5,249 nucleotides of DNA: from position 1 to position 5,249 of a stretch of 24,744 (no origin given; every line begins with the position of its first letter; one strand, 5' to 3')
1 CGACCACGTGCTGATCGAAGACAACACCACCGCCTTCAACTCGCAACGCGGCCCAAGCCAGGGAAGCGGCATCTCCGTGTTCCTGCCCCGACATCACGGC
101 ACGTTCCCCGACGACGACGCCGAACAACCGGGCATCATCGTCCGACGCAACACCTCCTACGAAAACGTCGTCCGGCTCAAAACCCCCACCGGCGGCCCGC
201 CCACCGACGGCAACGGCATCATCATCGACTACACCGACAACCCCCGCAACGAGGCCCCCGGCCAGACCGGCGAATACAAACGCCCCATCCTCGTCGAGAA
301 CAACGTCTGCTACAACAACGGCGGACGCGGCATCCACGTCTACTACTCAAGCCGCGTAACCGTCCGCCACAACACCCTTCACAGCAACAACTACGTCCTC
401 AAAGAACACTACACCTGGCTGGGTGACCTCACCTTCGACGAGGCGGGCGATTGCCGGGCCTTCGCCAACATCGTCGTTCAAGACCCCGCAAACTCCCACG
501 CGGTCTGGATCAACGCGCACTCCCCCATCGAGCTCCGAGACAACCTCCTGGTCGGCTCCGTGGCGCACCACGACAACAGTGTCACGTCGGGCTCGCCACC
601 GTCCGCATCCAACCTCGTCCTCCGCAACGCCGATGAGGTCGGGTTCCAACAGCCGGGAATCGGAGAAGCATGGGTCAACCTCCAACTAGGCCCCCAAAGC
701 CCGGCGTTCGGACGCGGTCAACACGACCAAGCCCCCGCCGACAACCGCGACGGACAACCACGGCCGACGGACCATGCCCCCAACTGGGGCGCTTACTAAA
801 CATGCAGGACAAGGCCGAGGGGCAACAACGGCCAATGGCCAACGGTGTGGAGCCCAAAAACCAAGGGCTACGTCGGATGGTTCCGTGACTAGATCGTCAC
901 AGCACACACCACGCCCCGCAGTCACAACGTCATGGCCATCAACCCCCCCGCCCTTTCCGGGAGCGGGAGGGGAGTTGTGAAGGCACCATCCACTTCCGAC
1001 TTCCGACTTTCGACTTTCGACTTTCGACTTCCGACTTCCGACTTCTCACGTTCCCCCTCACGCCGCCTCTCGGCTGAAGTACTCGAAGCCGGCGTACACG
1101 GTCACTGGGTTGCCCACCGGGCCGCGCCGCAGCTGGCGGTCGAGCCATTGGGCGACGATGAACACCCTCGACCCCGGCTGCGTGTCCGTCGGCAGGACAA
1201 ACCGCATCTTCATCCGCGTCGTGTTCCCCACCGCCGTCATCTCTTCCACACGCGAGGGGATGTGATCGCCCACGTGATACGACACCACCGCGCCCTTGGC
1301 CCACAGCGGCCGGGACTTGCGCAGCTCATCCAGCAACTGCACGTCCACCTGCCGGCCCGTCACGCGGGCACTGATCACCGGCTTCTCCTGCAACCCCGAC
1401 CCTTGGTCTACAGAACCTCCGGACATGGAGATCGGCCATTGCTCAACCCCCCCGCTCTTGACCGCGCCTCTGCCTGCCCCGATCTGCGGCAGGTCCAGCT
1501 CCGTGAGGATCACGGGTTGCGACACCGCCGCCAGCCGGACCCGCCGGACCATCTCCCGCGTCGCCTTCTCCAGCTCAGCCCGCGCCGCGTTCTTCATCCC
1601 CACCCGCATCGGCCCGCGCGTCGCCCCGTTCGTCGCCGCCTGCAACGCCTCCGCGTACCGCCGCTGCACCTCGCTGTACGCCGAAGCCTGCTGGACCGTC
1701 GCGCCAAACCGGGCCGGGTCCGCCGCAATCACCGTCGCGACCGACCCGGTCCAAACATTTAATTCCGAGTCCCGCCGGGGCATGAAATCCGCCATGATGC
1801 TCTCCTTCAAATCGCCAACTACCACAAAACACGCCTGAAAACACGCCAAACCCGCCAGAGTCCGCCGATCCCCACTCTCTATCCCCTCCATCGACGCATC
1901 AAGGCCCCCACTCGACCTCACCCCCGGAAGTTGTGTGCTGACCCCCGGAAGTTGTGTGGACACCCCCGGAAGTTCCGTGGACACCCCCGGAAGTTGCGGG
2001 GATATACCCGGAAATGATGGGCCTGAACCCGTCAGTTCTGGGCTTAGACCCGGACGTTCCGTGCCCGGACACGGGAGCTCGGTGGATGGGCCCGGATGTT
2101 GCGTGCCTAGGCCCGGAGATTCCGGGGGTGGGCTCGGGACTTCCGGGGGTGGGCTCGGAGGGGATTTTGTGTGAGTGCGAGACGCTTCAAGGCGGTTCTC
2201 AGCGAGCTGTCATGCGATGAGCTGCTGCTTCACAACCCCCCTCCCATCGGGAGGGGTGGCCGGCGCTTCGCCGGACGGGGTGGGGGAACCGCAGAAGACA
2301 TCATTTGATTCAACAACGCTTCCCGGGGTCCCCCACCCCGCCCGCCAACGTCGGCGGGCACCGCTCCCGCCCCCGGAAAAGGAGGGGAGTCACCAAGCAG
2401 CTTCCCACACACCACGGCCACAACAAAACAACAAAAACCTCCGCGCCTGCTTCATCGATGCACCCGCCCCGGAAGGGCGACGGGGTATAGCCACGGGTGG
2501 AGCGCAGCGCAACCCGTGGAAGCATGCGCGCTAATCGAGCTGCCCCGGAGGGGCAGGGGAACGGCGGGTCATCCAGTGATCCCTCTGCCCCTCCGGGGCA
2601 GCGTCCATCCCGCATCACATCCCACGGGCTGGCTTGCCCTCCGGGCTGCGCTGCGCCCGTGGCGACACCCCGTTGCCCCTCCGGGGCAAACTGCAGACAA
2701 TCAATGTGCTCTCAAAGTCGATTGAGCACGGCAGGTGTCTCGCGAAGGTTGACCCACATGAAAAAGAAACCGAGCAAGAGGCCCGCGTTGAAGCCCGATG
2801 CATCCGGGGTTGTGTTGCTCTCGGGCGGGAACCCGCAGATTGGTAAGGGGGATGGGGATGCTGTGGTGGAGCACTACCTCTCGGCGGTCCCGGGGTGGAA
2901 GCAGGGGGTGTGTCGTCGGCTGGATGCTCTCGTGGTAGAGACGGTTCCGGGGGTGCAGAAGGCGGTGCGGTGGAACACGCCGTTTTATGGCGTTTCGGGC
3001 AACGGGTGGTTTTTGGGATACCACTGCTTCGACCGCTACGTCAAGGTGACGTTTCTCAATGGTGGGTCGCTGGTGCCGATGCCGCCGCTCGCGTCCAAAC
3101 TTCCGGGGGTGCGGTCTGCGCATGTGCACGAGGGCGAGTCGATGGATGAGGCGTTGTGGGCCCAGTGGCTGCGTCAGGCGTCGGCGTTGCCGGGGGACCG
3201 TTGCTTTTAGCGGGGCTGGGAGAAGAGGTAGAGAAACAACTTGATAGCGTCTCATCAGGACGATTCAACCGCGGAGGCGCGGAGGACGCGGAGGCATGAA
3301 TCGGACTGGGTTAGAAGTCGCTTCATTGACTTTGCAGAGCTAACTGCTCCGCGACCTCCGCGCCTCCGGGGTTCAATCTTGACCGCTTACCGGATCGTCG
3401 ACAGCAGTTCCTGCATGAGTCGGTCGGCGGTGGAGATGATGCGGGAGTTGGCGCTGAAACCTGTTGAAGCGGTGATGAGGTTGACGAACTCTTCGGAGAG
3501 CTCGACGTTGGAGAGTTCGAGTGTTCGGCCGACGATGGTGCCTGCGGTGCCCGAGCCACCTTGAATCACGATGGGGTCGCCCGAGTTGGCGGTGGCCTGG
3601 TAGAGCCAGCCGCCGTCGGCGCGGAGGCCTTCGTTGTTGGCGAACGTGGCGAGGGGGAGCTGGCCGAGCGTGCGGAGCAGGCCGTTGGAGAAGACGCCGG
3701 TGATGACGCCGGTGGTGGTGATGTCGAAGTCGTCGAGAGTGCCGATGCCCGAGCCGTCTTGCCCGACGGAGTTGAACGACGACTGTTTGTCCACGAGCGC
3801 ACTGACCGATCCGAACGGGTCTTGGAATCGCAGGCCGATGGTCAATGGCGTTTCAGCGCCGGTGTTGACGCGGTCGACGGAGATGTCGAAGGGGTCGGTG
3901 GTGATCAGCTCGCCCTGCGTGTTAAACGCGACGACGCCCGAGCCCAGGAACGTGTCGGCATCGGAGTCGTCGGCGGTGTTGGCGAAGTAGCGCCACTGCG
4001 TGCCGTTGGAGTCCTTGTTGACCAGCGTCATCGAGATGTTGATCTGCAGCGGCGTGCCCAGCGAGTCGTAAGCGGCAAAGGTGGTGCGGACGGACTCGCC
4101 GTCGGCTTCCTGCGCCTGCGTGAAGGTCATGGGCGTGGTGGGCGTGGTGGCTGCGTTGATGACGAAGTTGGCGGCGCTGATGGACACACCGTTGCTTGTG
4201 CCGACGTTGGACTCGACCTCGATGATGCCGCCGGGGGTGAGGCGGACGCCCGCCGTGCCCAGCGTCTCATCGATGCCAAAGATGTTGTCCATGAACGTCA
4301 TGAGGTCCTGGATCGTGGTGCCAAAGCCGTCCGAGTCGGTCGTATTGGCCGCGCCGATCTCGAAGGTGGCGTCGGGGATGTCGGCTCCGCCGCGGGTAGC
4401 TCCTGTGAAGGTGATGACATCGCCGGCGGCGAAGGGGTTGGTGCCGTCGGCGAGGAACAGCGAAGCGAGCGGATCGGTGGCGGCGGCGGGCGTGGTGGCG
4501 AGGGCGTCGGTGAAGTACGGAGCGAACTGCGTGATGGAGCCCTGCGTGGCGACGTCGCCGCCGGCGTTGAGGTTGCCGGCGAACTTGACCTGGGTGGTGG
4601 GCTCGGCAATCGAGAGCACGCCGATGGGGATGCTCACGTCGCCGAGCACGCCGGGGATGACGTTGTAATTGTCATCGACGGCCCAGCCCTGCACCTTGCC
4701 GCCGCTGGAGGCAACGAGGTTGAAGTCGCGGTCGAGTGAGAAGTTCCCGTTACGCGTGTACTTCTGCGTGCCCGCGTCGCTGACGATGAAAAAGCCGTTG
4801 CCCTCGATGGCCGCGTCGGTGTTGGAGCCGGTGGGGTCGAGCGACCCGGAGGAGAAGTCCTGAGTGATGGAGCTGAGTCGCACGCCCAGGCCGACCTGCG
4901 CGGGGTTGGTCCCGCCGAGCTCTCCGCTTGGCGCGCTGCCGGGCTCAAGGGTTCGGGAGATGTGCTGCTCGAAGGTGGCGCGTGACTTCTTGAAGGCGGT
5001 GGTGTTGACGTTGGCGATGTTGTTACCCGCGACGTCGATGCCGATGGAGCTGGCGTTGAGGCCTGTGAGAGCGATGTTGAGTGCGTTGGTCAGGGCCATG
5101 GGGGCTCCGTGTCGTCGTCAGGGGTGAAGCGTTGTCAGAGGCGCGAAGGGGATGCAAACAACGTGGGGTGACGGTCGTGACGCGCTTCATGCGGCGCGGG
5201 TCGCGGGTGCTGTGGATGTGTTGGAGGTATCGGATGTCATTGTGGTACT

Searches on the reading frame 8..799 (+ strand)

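Call 77: search_protein_families(library=pfam, proteins=[window:8-799:+], max_evalue=0.001)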
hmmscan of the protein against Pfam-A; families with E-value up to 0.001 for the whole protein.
window:8-799:+ (263 aa): 2 families
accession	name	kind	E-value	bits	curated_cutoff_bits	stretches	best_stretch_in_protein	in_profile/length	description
PF13229.12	Beta_helix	-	1.1e-07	32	25.9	1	67-129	76-139/158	Right handed beta helix region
PF05048.19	NosD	-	1.7e-05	24.8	23.6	1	69-183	61-148/212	Periplasmic copper-binding protein (NosD)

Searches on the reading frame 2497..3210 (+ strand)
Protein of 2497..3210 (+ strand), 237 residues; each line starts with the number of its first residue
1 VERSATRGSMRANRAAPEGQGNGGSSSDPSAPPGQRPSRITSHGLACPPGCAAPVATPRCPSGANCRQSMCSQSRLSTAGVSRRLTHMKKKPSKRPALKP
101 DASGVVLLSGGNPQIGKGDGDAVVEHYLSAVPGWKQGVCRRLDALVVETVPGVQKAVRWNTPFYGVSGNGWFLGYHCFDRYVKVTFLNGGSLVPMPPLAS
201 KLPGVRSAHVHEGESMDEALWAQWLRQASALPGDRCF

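Call 77: search_protein_families(library=pfam, proteins=[window:2497-3210:+], max_evalue=0.001)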
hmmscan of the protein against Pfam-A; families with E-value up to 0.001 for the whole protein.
window:2497-3210:+ (237 aa): 1 family
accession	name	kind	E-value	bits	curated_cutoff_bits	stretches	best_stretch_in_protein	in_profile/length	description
PF08818.16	DUF1801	-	3.8e-13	50.1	27.2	1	136-228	2-84/85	Domain of unknown function (DU1801)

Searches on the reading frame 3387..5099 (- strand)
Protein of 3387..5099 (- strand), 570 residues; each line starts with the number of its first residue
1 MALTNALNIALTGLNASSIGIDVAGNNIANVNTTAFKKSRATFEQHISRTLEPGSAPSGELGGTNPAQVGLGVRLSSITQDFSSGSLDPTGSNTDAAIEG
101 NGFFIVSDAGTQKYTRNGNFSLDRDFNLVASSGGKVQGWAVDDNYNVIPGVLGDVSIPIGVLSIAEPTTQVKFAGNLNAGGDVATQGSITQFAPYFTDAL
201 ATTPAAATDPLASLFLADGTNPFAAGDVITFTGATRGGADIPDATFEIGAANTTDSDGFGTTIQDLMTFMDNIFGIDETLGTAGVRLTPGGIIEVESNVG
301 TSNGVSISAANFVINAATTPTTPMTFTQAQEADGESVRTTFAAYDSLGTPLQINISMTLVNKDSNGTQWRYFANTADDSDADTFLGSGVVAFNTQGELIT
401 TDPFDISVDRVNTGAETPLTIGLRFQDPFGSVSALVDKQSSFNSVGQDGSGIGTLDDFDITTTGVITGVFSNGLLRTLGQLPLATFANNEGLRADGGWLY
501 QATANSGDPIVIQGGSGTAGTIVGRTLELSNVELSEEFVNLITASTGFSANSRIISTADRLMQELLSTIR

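Call 77: search_protein_families(library=pfam, proteins=[window:3387-5099:-], max_evalue=0.001)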
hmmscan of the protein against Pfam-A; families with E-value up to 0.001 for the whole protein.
window:3387-5099:- (570 aa): 4 families
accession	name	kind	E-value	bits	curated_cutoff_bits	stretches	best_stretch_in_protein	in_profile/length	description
PF22692.1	LlgE_F_G_D1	-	1.2e-12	48.2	27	1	97-162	1-52/64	Flagellar hook protein FlgE/F/G D1 domain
PF06429.18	Flg_bbr_C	-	3.2e-12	46.2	23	1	526-567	4-45/46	Flagellar basal body rod FlgEFG protein C-terminal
PF07559.19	FlgE_D2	-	2.6e-08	34.9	22.7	1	318-449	5-141/142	Flagellar basal body protein FlaE D2 domain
PF00460.25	Flg_bb_rod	-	1.5e-06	28.5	20.7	1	7-37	1-31/31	Flagella basal body rod protein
